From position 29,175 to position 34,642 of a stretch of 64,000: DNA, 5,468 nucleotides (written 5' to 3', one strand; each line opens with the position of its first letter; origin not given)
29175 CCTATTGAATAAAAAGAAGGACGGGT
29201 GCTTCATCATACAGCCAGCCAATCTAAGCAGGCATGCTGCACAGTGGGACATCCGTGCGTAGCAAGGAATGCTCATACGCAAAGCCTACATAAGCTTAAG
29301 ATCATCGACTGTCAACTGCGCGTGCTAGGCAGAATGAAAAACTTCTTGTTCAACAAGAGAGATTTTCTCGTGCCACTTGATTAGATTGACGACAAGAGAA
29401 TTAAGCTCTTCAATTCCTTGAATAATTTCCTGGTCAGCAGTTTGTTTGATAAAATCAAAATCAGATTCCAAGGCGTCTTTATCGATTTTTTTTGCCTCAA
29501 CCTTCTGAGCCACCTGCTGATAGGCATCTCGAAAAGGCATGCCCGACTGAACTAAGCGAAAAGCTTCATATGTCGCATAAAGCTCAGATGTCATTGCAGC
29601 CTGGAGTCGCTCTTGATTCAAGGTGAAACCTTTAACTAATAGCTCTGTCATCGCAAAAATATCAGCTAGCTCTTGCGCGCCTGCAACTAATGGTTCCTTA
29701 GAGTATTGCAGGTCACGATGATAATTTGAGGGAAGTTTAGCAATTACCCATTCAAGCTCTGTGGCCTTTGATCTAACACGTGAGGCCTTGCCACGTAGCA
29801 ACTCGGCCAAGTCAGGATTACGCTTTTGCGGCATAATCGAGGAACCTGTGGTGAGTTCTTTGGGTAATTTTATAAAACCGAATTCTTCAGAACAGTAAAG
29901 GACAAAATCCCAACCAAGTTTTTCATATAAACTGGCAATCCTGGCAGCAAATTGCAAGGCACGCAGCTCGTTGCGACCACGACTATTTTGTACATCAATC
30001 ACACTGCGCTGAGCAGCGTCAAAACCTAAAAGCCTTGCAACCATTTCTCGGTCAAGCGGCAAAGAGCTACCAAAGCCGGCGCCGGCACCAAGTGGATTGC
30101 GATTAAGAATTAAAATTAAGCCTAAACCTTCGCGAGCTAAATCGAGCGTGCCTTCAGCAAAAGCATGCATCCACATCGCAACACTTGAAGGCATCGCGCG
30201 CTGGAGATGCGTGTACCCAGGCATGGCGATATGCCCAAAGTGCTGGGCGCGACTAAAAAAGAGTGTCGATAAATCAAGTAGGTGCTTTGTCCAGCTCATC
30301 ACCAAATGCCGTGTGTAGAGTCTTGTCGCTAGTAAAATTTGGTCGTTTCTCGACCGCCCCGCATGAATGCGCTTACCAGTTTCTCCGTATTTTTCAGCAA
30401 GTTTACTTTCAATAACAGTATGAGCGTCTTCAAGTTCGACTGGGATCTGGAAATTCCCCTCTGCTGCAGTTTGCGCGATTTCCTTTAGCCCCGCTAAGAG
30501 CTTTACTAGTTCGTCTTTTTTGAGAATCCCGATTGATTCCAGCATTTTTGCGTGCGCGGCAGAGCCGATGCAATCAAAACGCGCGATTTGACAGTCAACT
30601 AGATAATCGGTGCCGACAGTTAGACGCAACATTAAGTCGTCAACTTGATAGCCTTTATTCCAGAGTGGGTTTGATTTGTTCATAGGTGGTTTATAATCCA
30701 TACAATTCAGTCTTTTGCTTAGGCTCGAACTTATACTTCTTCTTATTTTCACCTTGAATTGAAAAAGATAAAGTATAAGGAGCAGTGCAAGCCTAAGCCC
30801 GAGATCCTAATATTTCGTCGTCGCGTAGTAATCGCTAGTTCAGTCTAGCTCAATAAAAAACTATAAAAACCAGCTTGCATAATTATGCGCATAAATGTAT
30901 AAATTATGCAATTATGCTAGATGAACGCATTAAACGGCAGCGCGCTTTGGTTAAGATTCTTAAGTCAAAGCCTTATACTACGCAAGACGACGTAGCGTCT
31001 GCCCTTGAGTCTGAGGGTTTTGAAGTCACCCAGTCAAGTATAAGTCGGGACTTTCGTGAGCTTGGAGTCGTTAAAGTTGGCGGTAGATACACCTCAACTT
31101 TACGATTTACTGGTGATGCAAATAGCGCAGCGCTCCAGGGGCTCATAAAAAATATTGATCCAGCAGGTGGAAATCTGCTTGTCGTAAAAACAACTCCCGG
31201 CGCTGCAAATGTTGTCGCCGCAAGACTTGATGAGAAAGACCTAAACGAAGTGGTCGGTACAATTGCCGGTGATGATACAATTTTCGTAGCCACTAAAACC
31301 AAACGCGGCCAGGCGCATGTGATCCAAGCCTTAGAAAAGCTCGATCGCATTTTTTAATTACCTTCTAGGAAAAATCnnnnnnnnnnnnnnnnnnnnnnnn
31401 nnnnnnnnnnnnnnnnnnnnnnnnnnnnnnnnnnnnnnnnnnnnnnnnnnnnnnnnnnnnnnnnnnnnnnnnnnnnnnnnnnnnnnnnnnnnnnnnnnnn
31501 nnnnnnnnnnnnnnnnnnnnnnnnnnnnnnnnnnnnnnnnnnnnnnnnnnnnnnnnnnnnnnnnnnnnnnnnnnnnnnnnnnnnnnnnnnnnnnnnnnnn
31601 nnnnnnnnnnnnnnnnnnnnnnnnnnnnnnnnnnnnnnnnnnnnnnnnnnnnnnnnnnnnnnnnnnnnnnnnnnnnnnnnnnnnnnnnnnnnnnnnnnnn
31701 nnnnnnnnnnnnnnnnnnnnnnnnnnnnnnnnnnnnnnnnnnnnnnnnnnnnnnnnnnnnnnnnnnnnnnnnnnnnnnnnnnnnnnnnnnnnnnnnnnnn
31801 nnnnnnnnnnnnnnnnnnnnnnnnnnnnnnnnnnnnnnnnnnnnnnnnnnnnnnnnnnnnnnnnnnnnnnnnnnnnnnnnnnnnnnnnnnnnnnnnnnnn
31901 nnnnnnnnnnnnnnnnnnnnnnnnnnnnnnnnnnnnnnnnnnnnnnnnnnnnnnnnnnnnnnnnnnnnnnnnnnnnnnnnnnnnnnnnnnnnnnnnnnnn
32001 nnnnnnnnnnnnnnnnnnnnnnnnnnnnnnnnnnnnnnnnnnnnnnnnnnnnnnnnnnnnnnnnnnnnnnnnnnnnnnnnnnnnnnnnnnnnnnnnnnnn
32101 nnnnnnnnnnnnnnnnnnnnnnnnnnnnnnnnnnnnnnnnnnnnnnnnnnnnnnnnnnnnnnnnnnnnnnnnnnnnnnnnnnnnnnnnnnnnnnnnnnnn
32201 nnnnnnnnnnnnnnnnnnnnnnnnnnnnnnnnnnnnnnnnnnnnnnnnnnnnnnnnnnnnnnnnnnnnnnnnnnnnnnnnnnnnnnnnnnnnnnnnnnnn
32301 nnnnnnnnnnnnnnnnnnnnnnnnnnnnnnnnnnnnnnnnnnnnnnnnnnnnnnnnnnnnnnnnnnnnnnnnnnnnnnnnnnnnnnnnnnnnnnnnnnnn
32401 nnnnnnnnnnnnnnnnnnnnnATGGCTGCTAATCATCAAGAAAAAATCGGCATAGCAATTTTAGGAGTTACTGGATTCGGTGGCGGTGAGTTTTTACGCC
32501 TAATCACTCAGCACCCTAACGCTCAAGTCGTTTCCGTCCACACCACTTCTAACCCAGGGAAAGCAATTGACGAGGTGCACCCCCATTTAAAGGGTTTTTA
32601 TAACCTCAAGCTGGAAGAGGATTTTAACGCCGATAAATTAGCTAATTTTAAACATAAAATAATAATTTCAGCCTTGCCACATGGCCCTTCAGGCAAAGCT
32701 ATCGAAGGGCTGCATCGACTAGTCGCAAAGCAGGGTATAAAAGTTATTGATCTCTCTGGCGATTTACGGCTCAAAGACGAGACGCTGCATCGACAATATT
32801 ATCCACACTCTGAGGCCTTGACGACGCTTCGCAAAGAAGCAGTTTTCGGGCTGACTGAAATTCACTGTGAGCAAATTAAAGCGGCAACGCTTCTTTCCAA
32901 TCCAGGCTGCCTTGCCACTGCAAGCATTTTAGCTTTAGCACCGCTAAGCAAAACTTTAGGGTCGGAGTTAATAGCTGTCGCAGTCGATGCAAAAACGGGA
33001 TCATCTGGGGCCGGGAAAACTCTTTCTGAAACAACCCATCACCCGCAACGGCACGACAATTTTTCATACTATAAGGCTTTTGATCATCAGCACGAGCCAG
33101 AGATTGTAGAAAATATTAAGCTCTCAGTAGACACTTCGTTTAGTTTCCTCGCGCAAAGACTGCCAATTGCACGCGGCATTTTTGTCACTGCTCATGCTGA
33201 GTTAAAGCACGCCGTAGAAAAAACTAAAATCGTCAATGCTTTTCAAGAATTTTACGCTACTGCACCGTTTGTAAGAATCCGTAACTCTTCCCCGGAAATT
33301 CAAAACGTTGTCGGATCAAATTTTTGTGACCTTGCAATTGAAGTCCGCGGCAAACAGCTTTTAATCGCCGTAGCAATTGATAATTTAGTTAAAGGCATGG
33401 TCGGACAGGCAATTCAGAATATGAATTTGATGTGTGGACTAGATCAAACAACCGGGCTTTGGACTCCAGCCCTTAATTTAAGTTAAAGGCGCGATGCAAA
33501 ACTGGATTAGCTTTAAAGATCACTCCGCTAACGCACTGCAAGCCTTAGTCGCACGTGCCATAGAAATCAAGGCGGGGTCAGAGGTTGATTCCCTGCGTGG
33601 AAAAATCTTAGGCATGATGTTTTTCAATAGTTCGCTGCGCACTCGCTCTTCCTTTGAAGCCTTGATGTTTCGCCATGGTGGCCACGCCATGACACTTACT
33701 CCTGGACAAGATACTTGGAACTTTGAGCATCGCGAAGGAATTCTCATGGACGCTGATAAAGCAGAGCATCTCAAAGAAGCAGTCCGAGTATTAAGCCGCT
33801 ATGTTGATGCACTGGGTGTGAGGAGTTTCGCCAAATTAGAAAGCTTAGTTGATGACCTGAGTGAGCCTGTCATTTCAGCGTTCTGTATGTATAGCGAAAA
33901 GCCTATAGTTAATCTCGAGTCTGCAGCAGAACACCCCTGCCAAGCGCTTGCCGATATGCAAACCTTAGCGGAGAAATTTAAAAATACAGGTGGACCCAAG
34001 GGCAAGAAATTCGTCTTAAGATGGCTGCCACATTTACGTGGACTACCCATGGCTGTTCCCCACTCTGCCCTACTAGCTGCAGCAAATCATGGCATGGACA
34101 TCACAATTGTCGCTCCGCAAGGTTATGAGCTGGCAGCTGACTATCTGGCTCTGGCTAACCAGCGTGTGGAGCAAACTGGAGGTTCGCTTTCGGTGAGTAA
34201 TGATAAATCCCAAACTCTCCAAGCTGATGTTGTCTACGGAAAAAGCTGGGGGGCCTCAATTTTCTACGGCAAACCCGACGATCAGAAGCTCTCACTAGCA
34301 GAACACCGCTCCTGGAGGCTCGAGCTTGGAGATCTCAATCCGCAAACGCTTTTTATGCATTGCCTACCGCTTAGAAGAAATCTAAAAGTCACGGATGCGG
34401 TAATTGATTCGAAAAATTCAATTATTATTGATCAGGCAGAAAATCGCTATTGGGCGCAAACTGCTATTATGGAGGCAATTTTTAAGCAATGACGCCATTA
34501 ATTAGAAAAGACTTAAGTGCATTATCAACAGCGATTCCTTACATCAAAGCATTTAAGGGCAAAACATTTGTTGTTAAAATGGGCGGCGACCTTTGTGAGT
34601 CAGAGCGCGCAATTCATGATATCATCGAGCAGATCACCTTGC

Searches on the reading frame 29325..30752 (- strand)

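Call 45: search_protein_families(library=pfam, proteins=[window:29325-30752:-], max_evalue=0.001)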
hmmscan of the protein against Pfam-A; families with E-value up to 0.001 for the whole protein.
window:29325-30752:- (475 aa): 2 families
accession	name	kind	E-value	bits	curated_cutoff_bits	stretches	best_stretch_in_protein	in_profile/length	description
PF00206.25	Lyase_1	-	2.4e-42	145.9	27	1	53-327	21-311/312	Lyase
PF14698.11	ASL_C2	-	0.00039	21.2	27.3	1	393-421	4-32/69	Argininosuccinate lyase C-terminal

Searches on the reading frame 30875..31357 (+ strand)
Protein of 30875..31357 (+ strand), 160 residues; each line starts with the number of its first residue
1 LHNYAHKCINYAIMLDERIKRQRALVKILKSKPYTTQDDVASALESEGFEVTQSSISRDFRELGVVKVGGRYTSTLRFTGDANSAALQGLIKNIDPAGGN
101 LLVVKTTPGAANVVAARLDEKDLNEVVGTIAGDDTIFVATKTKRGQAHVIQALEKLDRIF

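Call 45: search_protein_families(library=pfam, proteins=[window:30875-31357:+], max_evalue=0.001)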
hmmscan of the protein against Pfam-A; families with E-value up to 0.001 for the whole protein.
window:30875-31357:+ (160 aa): 2 families
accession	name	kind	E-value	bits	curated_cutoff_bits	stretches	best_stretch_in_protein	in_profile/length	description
PF02863.23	Arg_repressor_C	-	2.4e-20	72.6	25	1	99-154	12-67/68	Arginine repressor, C-terminal domain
PF01316.27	Arg_repressor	-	3.6e-14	52.7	27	1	18-68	3-53/70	Arginine repressor, DNA binding domain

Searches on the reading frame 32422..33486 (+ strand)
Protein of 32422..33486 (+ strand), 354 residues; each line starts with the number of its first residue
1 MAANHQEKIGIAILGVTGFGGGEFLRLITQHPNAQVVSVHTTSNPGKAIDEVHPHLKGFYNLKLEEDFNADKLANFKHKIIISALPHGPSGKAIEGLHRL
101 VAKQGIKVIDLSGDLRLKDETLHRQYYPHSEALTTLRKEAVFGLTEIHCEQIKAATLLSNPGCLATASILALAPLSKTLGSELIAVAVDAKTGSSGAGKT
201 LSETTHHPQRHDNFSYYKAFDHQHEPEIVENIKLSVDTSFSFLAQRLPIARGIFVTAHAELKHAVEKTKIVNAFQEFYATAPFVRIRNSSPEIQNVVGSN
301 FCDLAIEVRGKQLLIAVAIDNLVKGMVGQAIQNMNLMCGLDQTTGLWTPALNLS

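Call 45: search_protein_families(library=pfam, proteins=[window:32422-33486:+], max_evalue=0.001)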
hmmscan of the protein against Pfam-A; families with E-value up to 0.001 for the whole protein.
window:32422-33486:+ (354 aa): 3 families
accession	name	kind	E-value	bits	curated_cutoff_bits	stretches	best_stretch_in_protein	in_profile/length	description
PF22698.1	Semialdhyde_dhC_1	-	2.9e-45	154.5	27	1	163-321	1-165/165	Semialdehyde dehydrogenase, dimerisation domain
PF01118.30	Semialdhyde_dh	-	1.2e-23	84.2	26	1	11-154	2-120/121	Semialdehyde dehydrogenase, NAD binding domain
PF02774.23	Semialdhyde_dhC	-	4.5e-17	63.2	26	1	172-324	1-184/184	Semialdehyde dehydrogenase, dimerisation domain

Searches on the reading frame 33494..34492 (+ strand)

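Call 45: search_protein_families(library=pfam, proteins=[window:33494-34492:+], max_evalue=0.001)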
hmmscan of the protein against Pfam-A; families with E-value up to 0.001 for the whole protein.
window:33494-34492:+ (332 aa): 2 families
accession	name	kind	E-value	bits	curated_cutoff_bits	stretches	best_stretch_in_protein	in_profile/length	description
PF02729.26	OTCace_N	-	2.3e-31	109.3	29.9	1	3-160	2-148/148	Aspartate/ornithine carbamoyltransferase, carbamoyl-P binding domain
PF00185.30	OTCace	-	2e-25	90.1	29.4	1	188-328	15-156/157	Aspartate/ornithine carbamoyltransferase, Asp/Orn binding domain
